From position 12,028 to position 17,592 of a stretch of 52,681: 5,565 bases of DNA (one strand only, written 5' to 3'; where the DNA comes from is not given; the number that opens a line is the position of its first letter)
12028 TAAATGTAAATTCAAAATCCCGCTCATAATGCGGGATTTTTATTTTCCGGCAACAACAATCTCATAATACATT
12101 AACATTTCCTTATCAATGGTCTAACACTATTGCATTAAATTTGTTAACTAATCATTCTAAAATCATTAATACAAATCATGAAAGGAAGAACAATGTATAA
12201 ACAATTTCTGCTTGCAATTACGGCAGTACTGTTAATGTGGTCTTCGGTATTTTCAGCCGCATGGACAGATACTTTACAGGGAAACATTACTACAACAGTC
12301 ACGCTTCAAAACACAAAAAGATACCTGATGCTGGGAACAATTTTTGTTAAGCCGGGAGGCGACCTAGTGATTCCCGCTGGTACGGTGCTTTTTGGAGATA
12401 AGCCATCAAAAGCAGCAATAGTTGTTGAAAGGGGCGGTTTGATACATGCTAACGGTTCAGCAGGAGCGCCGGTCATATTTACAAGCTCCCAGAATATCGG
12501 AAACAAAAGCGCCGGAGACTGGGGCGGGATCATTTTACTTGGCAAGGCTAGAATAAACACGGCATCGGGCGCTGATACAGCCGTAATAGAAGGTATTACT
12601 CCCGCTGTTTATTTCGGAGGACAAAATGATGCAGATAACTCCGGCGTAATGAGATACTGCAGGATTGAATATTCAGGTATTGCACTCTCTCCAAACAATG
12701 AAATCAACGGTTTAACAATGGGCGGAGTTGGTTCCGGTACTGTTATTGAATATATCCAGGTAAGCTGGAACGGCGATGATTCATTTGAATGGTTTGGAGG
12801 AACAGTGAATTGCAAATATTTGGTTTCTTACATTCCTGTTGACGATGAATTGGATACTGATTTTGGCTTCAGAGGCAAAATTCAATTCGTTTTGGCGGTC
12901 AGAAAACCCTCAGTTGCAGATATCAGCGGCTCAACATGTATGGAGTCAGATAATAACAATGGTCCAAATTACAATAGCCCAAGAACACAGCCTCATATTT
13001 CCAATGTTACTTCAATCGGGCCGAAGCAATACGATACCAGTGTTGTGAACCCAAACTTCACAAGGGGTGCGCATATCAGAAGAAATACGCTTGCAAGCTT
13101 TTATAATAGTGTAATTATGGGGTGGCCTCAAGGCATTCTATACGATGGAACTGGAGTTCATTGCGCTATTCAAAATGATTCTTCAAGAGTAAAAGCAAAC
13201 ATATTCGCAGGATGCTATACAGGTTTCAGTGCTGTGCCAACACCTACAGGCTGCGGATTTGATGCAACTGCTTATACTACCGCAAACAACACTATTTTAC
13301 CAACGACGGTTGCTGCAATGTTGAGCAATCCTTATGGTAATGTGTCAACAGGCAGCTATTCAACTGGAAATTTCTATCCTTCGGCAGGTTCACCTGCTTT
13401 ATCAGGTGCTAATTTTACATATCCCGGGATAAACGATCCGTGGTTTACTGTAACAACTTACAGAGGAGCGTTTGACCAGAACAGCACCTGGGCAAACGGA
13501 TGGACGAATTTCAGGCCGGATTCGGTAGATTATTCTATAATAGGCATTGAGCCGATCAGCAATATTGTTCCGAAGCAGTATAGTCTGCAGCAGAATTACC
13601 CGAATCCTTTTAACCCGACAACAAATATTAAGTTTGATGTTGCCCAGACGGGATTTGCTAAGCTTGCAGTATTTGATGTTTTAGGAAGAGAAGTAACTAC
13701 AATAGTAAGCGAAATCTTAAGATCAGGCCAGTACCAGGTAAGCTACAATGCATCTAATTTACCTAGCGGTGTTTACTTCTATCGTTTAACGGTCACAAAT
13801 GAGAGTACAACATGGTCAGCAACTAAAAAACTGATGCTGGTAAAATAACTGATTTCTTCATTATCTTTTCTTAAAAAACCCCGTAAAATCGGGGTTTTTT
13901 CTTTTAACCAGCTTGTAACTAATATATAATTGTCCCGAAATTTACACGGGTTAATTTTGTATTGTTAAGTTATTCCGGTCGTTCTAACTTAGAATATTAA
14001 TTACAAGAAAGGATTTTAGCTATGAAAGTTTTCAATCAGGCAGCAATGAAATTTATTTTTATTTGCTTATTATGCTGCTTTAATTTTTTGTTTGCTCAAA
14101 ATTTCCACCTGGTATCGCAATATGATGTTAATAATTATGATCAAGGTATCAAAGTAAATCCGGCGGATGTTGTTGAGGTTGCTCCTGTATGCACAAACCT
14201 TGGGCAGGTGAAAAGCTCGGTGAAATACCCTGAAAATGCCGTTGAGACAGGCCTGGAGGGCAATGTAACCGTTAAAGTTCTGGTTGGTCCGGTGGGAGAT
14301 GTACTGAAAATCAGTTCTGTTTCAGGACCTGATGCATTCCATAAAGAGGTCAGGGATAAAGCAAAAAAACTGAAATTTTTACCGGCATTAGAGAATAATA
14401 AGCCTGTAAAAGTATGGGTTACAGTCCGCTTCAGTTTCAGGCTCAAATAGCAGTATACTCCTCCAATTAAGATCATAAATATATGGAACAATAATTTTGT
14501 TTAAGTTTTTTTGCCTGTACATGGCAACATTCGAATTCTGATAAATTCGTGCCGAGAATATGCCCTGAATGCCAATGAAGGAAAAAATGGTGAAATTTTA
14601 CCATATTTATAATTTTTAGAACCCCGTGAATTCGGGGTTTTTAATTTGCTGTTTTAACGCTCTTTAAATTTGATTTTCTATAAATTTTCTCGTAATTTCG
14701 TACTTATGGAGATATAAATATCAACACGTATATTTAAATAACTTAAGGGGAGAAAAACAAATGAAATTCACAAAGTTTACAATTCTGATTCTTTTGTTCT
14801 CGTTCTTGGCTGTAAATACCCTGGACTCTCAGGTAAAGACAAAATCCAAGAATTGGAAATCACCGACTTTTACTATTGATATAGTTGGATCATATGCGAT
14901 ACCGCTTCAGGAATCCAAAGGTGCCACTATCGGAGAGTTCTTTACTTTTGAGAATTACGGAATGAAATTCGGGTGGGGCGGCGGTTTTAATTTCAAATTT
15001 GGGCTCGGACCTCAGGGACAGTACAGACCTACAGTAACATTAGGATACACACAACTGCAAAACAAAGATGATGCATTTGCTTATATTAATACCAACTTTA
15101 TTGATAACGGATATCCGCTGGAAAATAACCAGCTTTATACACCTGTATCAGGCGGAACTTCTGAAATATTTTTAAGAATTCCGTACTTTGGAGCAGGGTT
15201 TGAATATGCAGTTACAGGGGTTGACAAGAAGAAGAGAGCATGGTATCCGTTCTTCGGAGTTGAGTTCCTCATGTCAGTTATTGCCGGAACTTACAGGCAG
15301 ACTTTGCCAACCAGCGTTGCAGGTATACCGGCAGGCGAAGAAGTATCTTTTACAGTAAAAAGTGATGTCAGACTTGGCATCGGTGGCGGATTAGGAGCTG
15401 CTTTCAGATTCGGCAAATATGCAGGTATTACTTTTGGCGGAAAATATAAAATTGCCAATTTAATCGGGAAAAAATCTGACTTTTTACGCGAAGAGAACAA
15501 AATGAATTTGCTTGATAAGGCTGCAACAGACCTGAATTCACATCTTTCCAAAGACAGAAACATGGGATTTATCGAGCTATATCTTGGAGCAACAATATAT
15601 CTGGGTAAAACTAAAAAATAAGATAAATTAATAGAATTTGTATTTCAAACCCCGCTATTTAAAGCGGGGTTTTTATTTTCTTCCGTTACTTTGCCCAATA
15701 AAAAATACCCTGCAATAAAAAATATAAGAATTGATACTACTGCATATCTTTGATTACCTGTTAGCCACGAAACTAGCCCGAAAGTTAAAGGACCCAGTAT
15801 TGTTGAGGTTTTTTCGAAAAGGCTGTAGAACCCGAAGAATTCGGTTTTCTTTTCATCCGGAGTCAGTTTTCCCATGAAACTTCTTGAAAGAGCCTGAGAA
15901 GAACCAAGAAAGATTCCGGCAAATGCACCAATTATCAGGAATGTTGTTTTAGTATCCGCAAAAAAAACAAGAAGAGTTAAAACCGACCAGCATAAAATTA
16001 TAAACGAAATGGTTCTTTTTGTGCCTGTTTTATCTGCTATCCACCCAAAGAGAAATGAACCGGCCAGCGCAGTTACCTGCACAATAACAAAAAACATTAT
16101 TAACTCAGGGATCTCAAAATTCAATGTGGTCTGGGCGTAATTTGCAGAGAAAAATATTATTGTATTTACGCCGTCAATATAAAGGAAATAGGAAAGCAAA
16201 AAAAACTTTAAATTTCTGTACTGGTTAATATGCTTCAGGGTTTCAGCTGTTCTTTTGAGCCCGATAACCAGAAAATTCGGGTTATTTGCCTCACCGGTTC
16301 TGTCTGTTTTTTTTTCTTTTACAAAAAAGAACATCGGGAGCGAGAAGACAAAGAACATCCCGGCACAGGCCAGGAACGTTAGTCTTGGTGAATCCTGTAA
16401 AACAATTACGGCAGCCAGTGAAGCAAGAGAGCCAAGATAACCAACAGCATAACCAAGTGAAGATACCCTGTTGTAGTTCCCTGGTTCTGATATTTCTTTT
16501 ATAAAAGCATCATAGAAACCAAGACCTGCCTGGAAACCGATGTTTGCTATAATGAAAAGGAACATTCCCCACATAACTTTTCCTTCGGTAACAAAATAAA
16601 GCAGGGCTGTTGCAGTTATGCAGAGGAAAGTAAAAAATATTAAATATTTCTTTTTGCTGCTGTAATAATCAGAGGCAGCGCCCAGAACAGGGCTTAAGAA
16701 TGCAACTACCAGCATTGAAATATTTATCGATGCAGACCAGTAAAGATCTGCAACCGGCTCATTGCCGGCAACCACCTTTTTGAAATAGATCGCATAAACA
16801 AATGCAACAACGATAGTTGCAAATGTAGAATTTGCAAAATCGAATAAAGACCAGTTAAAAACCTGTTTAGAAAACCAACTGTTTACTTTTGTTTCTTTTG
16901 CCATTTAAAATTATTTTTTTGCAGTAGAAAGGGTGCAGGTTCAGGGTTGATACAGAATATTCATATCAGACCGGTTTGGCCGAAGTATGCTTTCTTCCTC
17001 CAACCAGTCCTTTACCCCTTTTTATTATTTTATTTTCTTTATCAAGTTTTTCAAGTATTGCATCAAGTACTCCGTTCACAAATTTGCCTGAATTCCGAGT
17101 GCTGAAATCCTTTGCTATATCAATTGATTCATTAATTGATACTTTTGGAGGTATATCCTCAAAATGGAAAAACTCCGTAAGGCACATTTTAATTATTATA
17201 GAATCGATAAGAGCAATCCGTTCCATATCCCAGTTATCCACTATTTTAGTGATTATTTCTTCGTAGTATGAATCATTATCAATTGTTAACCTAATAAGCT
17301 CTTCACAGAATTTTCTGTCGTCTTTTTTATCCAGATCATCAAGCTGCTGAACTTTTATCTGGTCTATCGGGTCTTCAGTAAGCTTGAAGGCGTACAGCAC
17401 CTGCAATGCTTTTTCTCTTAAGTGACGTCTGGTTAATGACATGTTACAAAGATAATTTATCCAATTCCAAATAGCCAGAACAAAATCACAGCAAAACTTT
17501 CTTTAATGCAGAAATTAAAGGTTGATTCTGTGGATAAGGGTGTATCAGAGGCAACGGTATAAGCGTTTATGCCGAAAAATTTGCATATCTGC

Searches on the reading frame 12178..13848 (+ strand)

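Call 46: search_protein_families(library=pfam, proteins=[window:12178-13848:+], max_evalue=0.00001)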
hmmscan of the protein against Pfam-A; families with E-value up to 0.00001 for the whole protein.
window:12178-13848:+ (556 aa): 1 family
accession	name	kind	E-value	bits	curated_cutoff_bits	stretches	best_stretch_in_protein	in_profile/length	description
PF18962.6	Por_Secre_tail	-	2.4e-10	41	27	1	474-545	2-70/75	Secretion system C-terminal sorting domain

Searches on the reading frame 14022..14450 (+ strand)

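Call 46: search_protein_families(library=pfam, proteins=[window:14022-14450:+], max_evalue=0.00001)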
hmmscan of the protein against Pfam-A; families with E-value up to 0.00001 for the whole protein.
window:14022-14450:+ (142 aa): 1 family
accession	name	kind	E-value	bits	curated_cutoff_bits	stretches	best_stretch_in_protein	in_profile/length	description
PF03544.19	TonB_C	-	1.4e-15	57.9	24.6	1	67-141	3-79/79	Gram-negative bacterial TonB protein C-terminal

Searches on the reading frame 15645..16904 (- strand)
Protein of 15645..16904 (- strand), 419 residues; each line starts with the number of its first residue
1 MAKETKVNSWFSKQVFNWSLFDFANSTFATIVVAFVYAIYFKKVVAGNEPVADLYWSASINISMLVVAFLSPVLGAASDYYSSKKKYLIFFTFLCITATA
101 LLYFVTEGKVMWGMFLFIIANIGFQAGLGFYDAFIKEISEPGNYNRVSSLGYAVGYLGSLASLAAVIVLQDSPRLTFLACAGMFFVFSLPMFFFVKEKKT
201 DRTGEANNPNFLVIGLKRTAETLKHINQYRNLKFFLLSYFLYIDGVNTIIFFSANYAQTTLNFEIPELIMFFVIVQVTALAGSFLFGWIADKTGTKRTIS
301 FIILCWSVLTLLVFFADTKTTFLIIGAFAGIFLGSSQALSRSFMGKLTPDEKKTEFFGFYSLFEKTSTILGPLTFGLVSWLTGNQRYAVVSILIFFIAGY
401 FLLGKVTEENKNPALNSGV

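Call 47: search_protein_families(library=pfam, proteins=[window:15645-16904:-], max_evalue=0.00001)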
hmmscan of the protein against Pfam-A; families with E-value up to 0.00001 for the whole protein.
window:15645-16904:- (419 aa): 5 families
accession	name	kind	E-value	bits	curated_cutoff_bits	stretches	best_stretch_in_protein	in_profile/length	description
PF11700.14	ATG22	-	6.8e-55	187.1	24.1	2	144-410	190-476/482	Vacuole effluxer Atg22 like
PF07690.21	MFS_1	-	4.9e-29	101.8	33.4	2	236-407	2-177/347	Major Facilitator Superfamily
PF13347.12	MFS_2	-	6.1e-11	41.9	27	1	151-378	143-380/427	MFS/sugar transport protein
PF00083.30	Sugar_tr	-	6.6e-10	38.9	22.3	1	264-404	44-187/452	Sugar (and other) transporter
PF12832.13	MFS_1_like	-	6.7e-09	35.7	25.2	1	62-374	42-357/373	MFS_1 like family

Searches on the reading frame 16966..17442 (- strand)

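Call 47: search_protein_families(library=pfam, proteins=[window:16966-17442:-], max_evalue=0.00001)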
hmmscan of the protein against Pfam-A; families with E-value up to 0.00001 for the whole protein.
window:16966-17442:- (158 aa): 1 family
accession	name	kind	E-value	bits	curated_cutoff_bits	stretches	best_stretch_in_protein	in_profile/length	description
PF01029.23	NusB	-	3.2e-29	102.4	23.1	1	8-130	3-132/133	NusB family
